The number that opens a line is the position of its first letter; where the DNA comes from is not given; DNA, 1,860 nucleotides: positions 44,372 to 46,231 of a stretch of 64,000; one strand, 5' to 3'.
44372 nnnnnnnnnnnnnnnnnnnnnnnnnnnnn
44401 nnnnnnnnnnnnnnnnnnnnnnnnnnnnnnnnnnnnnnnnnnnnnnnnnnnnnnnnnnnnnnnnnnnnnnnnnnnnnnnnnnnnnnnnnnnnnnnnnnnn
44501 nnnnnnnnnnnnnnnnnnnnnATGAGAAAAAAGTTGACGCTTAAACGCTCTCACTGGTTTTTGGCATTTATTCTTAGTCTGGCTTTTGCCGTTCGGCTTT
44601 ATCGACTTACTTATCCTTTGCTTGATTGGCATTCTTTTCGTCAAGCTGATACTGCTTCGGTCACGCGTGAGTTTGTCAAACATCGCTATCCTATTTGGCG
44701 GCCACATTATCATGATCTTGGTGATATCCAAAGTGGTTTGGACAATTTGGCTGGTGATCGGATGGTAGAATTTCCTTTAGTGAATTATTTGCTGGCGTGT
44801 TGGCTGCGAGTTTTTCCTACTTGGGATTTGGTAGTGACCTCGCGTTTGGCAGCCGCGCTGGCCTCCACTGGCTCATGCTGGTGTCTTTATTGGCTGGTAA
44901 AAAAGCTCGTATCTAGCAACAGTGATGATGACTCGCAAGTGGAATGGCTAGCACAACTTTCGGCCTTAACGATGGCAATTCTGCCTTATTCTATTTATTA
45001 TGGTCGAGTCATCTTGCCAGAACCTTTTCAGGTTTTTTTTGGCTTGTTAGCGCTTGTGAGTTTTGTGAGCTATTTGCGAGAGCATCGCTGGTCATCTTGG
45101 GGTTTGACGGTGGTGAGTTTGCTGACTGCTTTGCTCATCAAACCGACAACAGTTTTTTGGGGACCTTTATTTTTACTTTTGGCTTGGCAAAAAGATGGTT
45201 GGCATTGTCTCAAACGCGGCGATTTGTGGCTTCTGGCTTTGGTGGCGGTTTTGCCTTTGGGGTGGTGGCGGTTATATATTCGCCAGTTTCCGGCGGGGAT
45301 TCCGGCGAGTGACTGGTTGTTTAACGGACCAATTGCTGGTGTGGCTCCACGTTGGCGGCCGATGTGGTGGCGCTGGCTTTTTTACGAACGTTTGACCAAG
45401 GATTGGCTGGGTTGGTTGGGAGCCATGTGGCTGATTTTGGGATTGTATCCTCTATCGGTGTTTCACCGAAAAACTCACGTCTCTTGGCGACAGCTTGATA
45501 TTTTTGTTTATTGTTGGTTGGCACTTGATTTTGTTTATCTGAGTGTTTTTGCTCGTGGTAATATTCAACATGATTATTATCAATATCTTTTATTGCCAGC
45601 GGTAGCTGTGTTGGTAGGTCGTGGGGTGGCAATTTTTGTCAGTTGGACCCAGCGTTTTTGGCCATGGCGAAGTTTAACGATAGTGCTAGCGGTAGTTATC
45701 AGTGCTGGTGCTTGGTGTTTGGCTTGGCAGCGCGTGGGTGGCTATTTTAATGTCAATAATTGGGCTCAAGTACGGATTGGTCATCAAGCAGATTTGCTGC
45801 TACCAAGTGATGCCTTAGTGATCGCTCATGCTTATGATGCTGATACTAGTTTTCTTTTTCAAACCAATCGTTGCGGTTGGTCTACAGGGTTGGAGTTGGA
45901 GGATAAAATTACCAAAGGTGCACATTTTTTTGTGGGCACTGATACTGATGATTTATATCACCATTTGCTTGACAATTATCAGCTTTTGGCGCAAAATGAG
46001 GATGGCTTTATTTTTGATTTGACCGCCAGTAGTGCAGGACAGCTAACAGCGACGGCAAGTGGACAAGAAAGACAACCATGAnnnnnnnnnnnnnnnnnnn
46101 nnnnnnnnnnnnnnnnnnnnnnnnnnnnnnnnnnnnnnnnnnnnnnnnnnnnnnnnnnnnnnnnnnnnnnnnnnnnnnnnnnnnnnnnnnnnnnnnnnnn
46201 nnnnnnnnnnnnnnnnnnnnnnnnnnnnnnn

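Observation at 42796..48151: Four-gene envelope glycosylation cluster: Wzy_C/O-antigen-ligase-like protein, ArnT/PMT-like GT-C enzyme, GT4 and GT2, in a likely LPS-free organism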

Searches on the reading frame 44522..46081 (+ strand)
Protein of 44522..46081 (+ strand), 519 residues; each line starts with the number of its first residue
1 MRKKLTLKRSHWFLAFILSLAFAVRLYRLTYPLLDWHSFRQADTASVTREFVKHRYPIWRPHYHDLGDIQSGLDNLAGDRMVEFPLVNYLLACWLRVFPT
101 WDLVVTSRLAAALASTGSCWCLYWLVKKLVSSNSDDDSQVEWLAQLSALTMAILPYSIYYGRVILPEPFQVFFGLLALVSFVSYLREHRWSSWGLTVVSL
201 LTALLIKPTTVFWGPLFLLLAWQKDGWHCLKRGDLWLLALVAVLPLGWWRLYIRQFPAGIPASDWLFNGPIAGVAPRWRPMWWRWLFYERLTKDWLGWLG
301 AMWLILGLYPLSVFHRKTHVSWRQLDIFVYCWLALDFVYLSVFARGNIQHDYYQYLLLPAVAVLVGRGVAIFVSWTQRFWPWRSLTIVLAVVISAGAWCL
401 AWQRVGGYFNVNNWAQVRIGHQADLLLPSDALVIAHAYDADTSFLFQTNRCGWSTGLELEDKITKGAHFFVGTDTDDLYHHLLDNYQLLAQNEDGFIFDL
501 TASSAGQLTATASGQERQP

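Call 3: search_protein_families(library=pfam, proteins=[window:44522-46081:+], max_evalue=0.01)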
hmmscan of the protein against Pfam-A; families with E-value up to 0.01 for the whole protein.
window:44522-46081:+ (519 aa): 2 families
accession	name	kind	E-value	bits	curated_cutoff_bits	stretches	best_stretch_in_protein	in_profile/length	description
PF13231.12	PMT_2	-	3.6e-09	37.5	26.1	1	85-249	4-160/160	Dolichyl-phosphate-mannose-protein mannosyltransferase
PF14089.11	KbaA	-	0.0068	16.7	27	1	303-372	54-121/179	KinB-signalling pathway activation in sporulation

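Call 4: search_protein_families(library=ncbifam, proteins=[window:44522-46081:+], max_evalue=0.01)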
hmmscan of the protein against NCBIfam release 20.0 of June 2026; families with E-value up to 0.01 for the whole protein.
window:44522-46081:+ (519 aa): 1 family
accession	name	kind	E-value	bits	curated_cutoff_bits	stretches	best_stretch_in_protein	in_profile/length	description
TIGR03663.1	TIGR03663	subfamily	7.9e-07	28.4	126.25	1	84-211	52-167/435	flippase activity-associated protein Agl23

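Call 35: search_solved_structures(query=window:44522-46081:+, max_evalue=10, show_alignments=3)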
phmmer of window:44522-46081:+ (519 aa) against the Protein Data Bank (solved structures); distinct sequences matched with E-value up to 10: 0.

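Call 52: find_homologous_proteins(query=window:44522-46081:+, max_evalue=0.001)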
Query window:44522-46081:+ (519 aa): 1094 proteins with E <= 0.001 among 8000 candidates; the best 120 are listed.
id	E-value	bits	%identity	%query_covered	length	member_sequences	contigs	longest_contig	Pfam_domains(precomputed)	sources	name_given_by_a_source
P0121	0.0e+0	1088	89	100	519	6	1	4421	PF13231.13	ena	-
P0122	4.0e-198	678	62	98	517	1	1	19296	PF02366.25,PF13231.13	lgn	-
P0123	9.3e-197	673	59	98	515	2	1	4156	PF13231.13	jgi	-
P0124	9.6e-169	581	54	99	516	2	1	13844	PF13231.13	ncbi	-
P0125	2.5e-154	533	51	99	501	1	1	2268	PF02366.25,PF13231.13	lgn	-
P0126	5.6e-154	532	52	97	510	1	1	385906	PF02366.25,PF13231.13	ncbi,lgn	-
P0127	2.7e-150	520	49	96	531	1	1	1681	PF13231.13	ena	-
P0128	2.9e-149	517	52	96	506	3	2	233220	PF13231.13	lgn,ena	-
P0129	1.2e-148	514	50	93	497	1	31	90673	PF02366.25,PF13231.13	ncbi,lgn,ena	-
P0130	2.5e-147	510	50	95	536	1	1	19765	PF13231.13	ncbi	-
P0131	1.9e-145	504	50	94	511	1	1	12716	PF02366.25,PF13231.13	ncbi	-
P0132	1.9e-145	504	51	95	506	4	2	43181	PF02366.25,PF13231.13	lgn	-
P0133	6.6e-144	499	49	94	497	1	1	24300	PF02366.25,PF13231.13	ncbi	-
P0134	1.1e-141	492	46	97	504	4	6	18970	PF02366.25,PF13231.13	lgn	-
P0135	4.0e-135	470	51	66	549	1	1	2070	PF13231.13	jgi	jgi:hypothetical protein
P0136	1.6e-133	465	47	96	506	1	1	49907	PF02366.25,PF13231.13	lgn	-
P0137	2.9e-131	457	47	92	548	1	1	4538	PF02366.25,PF13231.13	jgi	jgi:4-amino-4-deoxy-L-arabinose transferase-like glycosyltransferase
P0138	6.6e-124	433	47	94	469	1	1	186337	PF02366.25,PF13231.13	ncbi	-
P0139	3.3e-122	427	44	99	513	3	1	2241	PF02366.25,PF13231.13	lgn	-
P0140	1.8e-121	425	47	97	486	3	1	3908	PF02366.25,PF13231.13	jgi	-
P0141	9.2e-121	422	46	92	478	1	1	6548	PF02366.25,PF13231.13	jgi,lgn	jgi:hypothetical protein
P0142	4.9e-120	420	44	95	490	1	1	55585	PF02366.25,PF13231.13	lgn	-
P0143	1.2e-119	419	46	95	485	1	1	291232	PF02366.25,PF13231.13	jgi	jgi:hypothetical protein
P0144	1.8e-119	418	46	99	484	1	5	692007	PF02366.25,PF13231.13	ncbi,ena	-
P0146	2.6e-118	414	47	91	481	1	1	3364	PF02366.25,PF13231.13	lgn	-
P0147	4.0e-118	414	46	95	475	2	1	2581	PF02366.25,PF13231.13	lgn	-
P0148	4.6e-118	414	48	94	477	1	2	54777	PF02366.25,PF13231.13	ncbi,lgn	-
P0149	1.3e-117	412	45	96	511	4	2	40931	PF02366.25,PF13231.13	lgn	-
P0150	1.8e-117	412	45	91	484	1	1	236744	PF02366.25,PF13231.13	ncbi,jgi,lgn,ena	-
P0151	6.2e-117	410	44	97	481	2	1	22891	PF02366.25,PF13231.13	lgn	-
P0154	1.5e-116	409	46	90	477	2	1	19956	PF02366.25,PF13231.13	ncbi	-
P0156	2.2e-116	408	47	95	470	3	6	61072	PF02366.25,PF13231.13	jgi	jgi:hypothetical protein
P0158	3.2e-115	404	44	92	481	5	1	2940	PF02366.25,PF13231.13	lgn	-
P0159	3.8e-115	404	44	92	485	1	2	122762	PF02366.25,PF13231.13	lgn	-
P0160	4.5e-115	404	46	91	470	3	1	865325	PF02366.25,PF13231.13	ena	-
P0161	7.1e-115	403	45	92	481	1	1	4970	PF02366.25,PF13231.13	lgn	-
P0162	1.2e-114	402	45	99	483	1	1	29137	PF02366.25,PF13231.13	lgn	-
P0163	1.8e-114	402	46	94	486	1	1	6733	PF02366.25,PF13231.13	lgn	-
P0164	3.2e-114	401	44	96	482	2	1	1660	PF02366.25,PF13231.13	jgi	-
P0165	3.5e-114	401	45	92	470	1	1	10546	PF02366.25,PF13231.13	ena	-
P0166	3.6e-114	401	46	95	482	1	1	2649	PF02366.25,PF13231.13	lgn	-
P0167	7.3e-114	400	44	96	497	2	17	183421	PF02366.25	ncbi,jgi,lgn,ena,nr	ncbi:MAG: phospholipid carrier-dependent glycosyltransferase [Candidatus Pacebacteria bacterium]|jgi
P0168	7.9e-114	400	44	97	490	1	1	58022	PF02366.25,PF13231.13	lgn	-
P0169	1.3e-113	399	44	95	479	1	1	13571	PF02366.25,PF13231.13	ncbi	-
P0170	1.7e-113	398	45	95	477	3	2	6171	PF02366.25,PF13231.13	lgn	-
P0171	2.3e-113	398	47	93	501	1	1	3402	PF02366.25,PF13231.13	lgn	-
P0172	2.4e-113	398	44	92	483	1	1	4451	PF02366.25,PF13231.13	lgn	-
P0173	3.5e-113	397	44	92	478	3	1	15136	PF02366.25,PF13231.13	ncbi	-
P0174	4.9e-113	397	43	100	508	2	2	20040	PF02366.25,PF13231.13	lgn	-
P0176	8.9e-113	396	42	95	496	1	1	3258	PF02366.25,PF13231.13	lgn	-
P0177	1.0e-112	396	44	97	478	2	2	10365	PF02366.25,PF13231.13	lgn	-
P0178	1.2e-112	396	44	92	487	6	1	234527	PF02366.25,PF13231.13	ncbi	-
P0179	1.4e-112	395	44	91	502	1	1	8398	PF02366.25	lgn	-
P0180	1.9e-112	395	42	98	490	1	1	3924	PF02366.25,PF13231.13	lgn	-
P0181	2.0e-112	395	43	97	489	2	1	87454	PF02366.25,PF13231.13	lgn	-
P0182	2.9e-112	394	43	96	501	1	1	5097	PF02366.25,PF13231.13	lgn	-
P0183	3.4e-112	394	43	93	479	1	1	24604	PF02366.25,PF13231.13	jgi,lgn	-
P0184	4.7e-112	394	45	94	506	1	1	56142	PF02366.25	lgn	-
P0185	7.0e-112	393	44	93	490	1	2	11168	PF02366.25,PF13231.13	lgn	-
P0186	8.7e-112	393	43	92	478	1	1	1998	PF02366.25,PF13231.13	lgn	-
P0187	9.7e-112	393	44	91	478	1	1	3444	PF02366.25,PF13231.13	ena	-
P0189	1.4e-111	392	44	95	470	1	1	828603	PF02366.25,PF13231.13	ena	-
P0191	1.8e-111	392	44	92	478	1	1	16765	PF02366.25,PF13231.13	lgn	-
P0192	1.9e-111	392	42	96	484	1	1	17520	PF02366.25,PF13231.13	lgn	-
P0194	3.1e-111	391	44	97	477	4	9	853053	PF02366.25,PF13231.13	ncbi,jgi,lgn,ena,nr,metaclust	ncbi:MAG: PMT family glycosyltransferase, 4-amino-4-deoxy-L-arabinose transferase [Candidatus Paceba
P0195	3.4e-111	391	44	92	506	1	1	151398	PF02366.25,PF13231.13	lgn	-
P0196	3.6e-111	391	53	52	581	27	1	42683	PF02366.25,PF13231.13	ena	-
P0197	3.7e-111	391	44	95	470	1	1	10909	PF02366.25,PF13231.13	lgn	-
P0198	4.1e-111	391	43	91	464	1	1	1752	PF02366.25,PF13231.13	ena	-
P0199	4.5e-111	390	43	96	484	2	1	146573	PF02366.25,PF13231.13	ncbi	-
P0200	4.7e-111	390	41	97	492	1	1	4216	PF02366.25,PF13231.13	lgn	-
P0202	7.5e-111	390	43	97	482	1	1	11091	PF02366.25,PF13231.13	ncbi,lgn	-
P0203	8.8e-111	390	43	93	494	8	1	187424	PF02366.25,PF13231.13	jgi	jgi:hypothetical protein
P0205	1.2e-110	389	45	93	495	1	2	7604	PF02366.25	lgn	-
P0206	1.3e-110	389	43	92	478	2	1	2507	PF02366.25,PF13231.13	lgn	-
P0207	1.4e-110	389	44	93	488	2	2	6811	PF02366.25,PF13231.13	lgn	-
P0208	1.7e-110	389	42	92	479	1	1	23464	PF02366.25,PF13231.13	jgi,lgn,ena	-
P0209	2.1e-110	388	45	92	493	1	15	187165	PF02366.25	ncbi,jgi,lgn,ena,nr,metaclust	ncbi:MAG: hypothetical protein A2383_00190 [Candidatus Pacebacteria bacterium RIFOXYB1_FULL_39_46]|n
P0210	3.2e-110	388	44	92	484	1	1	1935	PF02366.25,PF13231.13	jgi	-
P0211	3.9e-110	387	42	98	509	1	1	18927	PF02366.25,PF13231.13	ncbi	-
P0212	4.1e-110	387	45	92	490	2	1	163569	PF02366.25,PF13231.13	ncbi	-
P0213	4.2e-110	387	44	94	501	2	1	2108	PF02366.25,PF13231.13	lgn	-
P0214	4.6e-110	387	42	92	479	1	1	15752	PF02366.25,PF13231.13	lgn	-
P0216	8.2e-110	386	44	92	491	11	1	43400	PF02366.25,PF13231.13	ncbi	-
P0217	8.4e-110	386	44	91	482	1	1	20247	PF02366.25,PF13231.13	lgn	-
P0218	9.4e-110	386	42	96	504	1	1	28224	PF02366.25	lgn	-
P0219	1.2e-109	386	42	94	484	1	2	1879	PF02366.25,PF13231.13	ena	-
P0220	1.4e-109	386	44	92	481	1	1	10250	PF02366.25,PF13231.13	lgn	-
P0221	1.4e-109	386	44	92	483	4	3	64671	PF02366.25,PF13231.13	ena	-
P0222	1.4e-109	385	44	92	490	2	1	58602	PF02366.25,PF13231.13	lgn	-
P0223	1.5e-109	385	42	93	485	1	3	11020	PF02366.25,PF13231.13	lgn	-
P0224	1.6e-109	385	42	97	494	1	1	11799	PF02366.25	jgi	jgi:hypothetical protein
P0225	1.6e-109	385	42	92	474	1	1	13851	PF02366.25,PF13231.13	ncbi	-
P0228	2.7e-109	385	44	91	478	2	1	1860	PF02366.25,PF13231.13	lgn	-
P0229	3.1e-109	384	42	92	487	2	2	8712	PF02366.25,PF13231.13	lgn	-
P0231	3.9e-109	384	44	93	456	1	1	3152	PF02366.25,PF13231.13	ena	-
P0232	5.3e-109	384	44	92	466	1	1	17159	PF02366.25,PF13231.13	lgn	-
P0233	5.8e-109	383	42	97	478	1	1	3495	PF02366.25,PF13231.13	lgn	-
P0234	6.3e-109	383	42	93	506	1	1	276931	PF02366.25,PF13231.13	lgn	-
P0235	6.6e-109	383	43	93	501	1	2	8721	PF02366.25,PF13231.13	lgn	-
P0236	6.8e-109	383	43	95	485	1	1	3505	PF02366.25,PF13231.13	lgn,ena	-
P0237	7.5e-109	383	44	95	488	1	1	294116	PF02366.25,PF13231.13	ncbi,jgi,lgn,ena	-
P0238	7.6e-109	383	41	98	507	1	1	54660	PF02366.25,PF13231.13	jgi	jgi:hypothetical protein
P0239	8.9e-109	383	42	92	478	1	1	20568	PF02366.25,PF13231.13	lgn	-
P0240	1.2e-108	382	43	94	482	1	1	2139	PF02366.25,PF13231.13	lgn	-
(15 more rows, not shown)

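Call 70: predict_structure(alignment_id=A2)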
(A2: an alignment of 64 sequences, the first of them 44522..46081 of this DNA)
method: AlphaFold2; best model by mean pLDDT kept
length: 519 residues; sequences in the alignment: 64
mean_pLDDT: 90.9   pTM: 0.91
mean pLDDT of the five models: 90.9, 90.1, 90.1, 89.9, 89.4
residues with pLDDT >= 90: 406; 70-90: 62; 50-70: 41; < 50: 10
segments of 3 or more residues with pLDDT < 50: 513-519
pLDDT, mean of each block of 10 residues (from residue 1): 67 97 98 92 96 96 86 86 93 98 98 98 98 89 97 97 96 98 98 98 95 97 98 98 95 87 59 62 89 96 97 79 94 94 66 87 98 93 94 98 96 96 97 91 95 94 96 96 97 98 65 45
secondary structure, 60 per line:
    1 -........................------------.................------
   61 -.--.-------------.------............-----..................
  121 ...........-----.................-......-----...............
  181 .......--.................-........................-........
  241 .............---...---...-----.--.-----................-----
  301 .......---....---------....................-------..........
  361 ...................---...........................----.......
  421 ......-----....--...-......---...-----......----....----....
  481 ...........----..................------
elements in order: H2-25 H38-54 H86-97 H103-131 H137-153 H155-160 H166-187 H190-206 H208-231 H233-253 H280-295 H301-307 H311-314 H324-343 H351-379 H383-409 H414-426 E432-435 H442-447 E451-453 H459-464 E469-472 H477-485 E486-491 E496-503 H504-513

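Call 72: fold_search(model_id=the predicted structure, library=pdb)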
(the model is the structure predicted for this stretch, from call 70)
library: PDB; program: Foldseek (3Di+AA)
matches with E <= 10: 222; with E <= 0.001: 24
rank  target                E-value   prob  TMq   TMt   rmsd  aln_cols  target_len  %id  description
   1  8b6l_I                4.3e-08  1.00  0.56  0.44  10.8       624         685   13  Subtomogram average of the human Sec61-TRAP-OSTA-translocon (released 2022-12-07)
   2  8pn9_A                4.9e-08  1.00  0.56  0.46  11.5       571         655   13  Structure of human oligosaccharyltransferase OST-A complex bound to NGI-1 (released 2024-05-08)
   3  6s7o_A                8.8e-08  1.00  0.58  0.47  11.6       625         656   14  Cryo-EM structure of human oligosaccharyltransferase complex OST-A (released 2019-12-18)
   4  9n9j_I                2.9e-07  1.00  0.55  0.43  12.1       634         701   12  Structure of a GRP94 folding intermediate engaged with a CCDC134- and FKBP11-bound secretory translocon (released 2025-11-19)
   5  5f15                  3.7e-07  1.00  0.63  0.61   6.8       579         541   12  Crystal Structure of ArnT from Cupriavidus metallidurans bound to Undecaprenyl phosphate (released 2016-02-17)
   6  9s6u_A                3.7e-07  1.00  0.58  0.55   7.2       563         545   13  Ternary cryo-EM structure of human ALG9 with Dol25-PP-GlcNAc2Man8, Dol25-P-Man and Fab (released 2026-03-18)
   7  6gxc_A                6.0e-07  1.00  0.49  0.38   8.4       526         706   12  Bacterial oligosaccharyltransferase PglB in complex with an inhibitory peptide and a reactive lipid-linked oligosaccha (released 2018-11-14)
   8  7oci_F                1.1e-06  1.00  0.53  0.44  11.4       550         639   12  Cryo-EM structure of yeast Ost6p containing oligosaccharyltransferase complex (released 2022-02-16)
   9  9s6s_A                1.2e-06  1.00  0.58  0.56   7.3       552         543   13  Ternary cryo-EM structure of human ALG9 with Dol25-PP-GlcNAc2Man6, Dol25-P-Man and Fab (released 2026-03-18)
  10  3waj                  1.5e-06  1.00  0.52  0.36  13.4       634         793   11  Crystal structure of the Archaeoglobus fulgidus oligosaccharyltransferase (O29867_ARCFU) complex with Zn and sulfate (released 2013-10-30)
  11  9s6t_A                1.7e-06  1.00  0.58  0.62   7.2       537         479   13  Ternary cryo-EM structure of chicken ALG12 with Dol25-PP-GlcNAc2Man7, Dol25-P-Man, and Fab (released 2026-03-18)
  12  5ogl_A                1.9e-06  1.00  0.49  0.38   8.4       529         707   13  Structure of bacterial oligosaccharyltransferase PglB in complex with an acceptor peptide and an lipid-linked oligosac (released 2017-10-25)
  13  8agb_A                2.6e-06  1.00  0.56  0.47  12.2       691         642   11  Structure of yeast oligosaccharylransferase complex with lipid-linked oligosaccharide bound (released 2022-12-07)
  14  5gmy_A                3.4e-06  1.00  0.56  0.37  11.2       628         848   11  Crystal structure of the Archaeoglobus fulgidus oligosaccharyltransferase (O29867_ARCFU) tethered with an acceptor pep (released 2017-02-01)
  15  5ezm                  4.5e-06  1.00  0.61  0.59   7.3       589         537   12  Crystal Structure of ArnT from Cupriavidus metallidurans in the apo state (released 2016-02-17)
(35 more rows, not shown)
